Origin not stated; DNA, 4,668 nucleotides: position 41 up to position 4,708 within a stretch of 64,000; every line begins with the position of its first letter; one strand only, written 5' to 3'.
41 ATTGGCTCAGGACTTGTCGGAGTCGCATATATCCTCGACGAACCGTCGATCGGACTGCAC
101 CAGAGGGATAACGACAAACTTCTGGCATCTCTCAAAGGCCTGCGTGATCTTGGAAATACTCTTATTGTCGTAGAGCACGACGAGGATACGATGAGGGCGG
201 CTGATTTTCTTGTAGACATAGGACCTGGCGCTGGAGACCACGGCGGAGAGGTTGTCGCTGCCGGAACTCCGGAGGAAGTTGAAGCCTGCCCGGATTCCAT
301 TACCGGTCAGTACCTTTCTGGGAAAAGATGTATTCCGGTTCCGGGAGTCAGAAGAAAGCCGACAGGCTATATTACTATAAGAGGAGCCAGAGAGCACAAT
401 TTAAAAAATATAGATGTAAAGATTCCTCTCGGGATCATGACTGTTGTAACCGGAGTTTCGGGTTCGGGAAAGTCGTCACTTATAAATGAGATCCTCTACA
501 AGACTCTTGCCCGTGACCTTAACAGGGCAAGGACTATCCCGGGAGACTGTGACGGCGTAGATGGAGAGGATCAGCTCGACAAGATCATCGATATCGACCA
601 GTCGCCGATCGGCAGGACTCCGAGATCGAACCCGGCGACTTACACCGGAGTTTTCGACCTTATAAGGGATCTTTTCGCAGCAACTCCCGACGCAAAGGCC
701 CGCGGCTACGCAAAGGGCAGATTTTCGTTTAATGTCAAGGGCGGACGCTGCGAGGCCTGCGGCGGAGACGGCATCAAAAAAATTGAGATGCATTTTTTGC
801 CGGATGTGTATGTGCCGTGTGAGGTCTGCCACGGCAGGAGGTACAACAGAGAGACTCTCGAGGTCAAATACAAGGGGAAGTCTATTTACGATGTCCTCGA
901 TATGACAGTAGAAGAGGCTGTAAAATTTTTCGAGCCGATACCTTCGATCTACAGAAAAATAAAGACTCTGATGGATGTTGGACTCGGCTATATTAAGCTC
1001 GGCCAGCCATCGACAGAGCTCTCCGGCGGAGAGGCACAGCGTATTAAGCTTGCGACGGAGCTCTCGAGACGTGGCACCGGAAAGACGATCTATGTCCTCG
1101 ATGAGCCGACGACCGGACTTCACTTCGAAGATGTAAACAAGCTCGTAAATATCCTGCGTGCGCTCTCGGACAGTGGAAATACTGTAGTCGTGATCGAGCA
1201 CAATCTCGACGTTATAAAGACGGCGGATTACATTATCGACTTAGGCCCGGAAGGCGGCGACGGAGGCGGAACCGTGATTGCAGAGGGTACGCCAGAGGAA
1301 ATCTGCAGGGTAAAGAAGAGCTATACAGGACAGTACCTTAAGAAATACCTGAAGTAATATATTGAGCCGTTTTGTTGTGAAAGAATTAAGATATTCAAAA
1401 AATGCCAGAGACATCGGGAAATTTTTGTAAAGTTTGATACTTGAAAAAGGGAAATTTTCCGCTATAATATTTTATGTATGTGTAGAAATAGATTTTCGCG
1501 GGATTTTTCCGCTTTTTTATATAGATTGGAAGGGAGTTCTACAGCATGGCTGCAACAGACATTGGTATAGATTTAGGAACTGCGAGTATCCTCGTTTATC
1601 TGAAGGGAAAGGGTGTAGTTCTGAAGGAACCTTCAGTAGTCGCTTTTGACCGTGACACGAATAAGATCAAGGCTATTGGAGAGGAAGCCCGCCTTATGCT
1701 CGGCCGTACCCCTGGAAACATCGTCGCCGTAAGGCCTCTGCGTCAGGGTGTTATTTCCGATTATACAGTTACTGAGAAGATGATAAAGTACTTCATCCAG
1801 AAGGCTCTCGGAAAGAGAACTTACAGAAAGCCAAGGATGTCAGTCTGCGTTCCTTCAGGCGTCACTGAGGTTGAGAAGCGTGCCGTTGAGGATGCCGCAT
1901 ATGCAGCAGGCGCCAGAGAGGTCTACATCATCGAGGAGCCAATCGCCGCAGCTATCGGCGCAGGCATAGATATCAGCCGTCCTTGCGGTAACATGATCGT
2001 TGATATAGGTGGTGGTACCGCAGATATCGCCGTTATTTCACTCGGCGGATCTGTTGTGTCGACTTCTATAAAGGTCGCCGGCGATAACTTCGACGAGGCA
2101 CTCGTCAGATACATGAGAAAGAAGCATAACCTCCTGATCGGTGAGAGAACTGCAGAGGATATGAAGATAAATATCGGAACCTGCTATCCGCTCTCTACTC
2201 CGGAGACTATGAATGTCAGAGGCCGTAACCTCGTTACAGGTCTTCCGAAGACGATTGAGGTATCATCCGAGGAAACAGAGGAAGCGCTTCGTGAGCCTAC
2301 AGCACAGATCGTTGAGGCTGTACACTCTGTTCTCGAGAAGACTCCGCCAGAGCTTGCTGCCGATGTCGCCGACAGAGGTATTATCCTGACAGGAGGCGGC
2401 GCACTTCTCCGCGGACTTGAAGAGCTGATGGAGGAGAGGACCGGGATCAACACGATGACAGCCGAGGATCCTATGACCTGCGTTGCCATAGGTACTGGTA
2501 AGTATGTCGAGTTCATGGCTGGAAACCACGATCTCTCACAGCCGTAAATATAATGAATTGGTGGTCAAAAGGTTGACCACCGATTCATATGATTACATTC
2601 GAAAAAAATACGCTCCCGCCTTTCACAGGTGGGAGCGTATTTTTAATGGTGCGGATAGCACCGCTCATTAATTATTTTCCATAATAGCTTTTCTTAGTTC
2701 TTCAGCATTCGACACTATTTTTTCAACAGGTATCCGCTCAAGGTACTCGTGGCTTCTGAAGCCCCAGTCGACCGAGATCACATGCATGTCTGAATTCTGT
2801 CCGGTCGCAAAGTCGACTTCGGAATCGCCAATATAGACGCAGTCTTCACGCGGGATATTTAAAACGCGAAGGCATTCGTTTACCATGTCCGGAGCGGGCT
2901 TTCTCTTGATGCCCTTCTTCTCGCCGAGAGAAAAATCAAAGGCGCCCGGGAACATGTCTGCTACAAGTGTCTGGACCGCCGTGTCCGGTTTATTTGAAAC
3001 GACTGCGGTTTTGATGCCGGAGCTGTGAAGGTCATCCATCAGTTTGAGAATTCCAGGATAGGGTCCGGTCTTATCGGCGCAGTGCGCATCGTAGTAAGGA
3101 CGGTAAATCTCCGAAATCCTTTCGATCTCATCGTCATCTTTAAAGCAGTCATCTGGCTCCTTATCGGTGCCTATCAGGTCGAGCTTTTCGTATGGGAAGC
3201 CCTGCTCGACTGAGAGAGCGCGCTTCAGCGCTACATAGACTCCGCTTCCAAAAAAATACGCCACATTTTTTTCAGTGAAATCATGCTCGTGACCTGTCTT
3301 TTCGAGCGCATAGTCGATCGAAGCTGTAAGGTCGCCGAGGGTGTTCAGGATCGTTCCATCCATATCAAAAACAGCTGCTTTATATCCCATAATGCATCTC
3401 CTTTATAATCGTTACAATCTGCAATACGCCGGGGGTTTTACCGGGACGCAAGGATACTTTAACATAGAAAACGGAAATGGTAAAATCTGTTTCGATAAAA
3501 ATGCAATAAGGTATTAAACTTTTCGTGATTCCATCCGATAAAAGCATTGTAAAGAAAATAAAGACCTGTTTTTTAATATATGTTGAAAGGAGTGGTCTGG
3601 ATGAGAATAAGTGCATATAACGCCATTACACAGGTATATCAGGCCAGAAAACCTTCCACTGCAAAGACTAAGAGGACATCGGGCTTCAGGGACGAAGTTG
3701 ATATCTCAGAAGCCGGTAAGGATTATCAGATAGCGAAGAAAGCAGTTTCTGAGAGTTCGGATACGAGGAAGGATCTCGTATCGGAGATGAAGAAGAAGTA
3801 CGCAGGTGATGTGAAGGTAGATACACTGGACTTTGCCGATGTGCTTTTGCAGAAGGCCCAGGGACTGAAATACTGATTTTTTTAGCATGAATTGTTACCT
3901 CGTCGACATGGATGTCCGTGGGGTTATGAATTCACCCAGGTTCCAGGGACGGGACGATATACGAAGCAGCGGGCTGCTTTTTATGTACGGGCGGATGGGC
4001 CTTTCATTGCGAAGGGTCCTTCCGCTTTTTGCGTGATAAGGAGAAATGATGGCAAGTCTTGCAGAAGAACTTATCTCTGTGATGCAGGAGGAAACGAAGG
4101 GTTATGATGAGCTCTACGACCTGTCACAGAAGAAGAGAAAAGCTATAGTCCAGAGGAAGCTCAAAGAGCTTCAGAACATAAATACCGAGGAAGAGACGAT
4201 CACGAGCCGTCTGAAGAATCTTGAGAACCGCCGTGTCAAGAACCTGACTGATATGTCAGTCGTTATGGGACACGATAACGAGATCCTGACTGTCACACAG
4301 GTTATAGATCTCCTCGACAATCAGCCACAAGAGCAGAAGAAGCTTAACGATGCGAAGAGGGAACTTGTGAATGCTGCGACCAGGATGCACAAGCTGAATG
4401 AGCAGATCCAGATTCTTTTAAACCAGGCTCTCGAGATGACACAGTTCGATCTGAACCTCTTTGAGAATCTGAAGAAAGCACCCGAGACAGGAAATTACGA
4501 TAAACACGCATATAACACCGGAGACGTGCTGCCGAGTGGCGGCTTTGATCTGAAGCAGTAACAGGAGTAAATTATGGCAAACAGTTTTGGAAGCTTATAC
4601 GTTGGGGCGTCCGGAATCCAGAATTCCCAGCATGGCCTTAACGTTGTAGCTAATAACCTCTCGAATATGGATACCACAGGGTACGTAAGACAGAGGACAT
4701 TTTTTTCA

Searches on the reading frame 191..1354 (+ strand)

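Call 61: search_protein_families(library=pfam, max_evalue=0.00001, proteins=[window:191-1354:+])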
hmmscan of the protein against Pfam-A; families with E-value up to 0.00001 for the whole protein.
window:191-1354:+ (388 aa): 3 families
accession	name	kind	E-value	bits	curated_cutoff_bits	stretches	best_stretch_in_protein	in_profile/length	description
PF00005.33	ABC_tran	-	5.6e-10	40.4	25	0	265-308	97-137/137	ABC transporter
PF13304.12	AAA_21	-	2.2e-08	35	27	0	272-334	233-295/304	AAA domain, putative AbiEii toxin, Type IV TA system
PF02463.25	SMC_N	-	2.2e-07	31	40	0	276-350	136-210/220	RecF/RecN/SMC N terminal domain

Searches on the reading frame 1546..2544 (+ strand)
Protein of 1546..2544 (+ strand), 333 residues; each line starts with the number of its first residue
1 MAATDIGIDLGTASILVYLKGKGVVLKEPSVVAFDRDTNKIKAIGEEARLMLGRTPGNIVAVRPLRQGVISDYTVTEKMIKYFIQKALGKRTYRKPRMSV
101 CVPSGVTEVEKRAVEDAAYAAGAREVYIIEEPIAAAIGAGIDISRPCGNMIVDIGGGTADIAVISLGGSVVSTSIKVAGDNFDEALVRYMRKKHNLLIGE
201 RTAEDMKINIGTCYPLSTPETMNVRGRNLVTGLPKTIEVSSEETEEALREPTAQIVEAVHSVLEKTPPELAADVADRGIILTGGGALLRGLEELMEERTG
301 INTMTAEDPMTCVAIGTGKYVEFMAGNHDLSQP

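Call 61: search_protein_families(library=pfam, max_evalue=0.00001, proteins=[window:1546-2544:+])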
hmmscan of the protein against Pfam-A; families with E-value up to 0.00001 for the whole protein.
window:1546-2544:+ (333 aa): 4 families
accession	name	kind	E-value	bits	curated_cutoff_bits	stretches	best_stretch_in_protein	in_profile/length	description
PF06723.19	MreB_Mbl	-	5.4e-144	479.5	27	1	4-324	2-322/327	MreB/Mbl protein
PF00012.26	HSP70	-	2.8e-15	56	20.6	1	98-322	136-373/599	Hsp70 protein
PF14450.12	FtsA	-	4.1e-11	43.8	31.8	1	151-316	2-127/127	Cell division protein FtsA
PF00022.25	Actin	-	3.2e-08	33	27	0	29-193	31-190/410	Actin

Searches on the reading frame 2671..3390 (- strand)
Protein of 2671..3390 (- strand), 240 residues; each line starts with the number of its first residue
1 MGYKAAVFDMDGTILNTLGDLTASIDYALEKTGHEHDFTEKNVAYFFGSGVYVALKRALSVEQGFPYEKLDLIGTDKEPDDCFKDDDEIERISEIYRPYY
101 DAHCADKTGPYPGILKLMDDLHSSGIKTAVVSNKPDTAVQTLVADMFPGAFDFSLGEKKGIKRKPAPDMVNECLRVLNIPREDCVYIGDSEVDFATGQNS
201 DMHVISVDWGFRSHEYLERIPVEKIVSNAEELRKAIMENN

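Call 61: search_protein_families(library=pfam, max_evalue=0.00001, proteins=[window:2671-3390:-])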
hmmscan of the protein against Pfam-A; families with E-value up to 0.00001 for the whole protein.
window:2671-3390:- (240 aa): 4 families
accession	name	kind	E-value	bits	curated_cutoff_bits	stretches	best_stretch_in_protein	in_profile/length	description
PF13419.12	HAD_2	-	6.9e-30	104.9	23.8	1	7-207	2-178/178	Haloacid dehalogenase-like hydrolase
PF00702.32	Hydrolase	-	4.3e-25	89.7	26.4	1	3-200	1-190/191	haloacid dehalogenase-like hydrolase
PF12710.13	HAD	-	1.3e-10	42.5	27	1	6-195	1-186/189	haloacid dehalogenase-like hydrolase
PF13242.12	Hydrolase_like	-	1.5e-09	38.1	22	1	163-221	3-62/75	HAD-hyrolase-like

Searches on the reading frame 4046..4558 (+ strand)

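Call 61: search_protein_families(library=pfam, max_evalue=0.00001, proteins=[window:4046-4558:+])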
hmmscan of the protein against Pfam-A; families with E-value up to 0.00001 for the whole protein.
window:4046-4558:+ (171 aa): 1 family
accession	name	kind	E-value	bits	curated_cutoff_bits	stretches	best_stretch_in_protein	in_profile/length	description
PF05130.17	FlgN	-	1.2e-18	68.4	30.5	1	2-154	1-142/147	FlgN protein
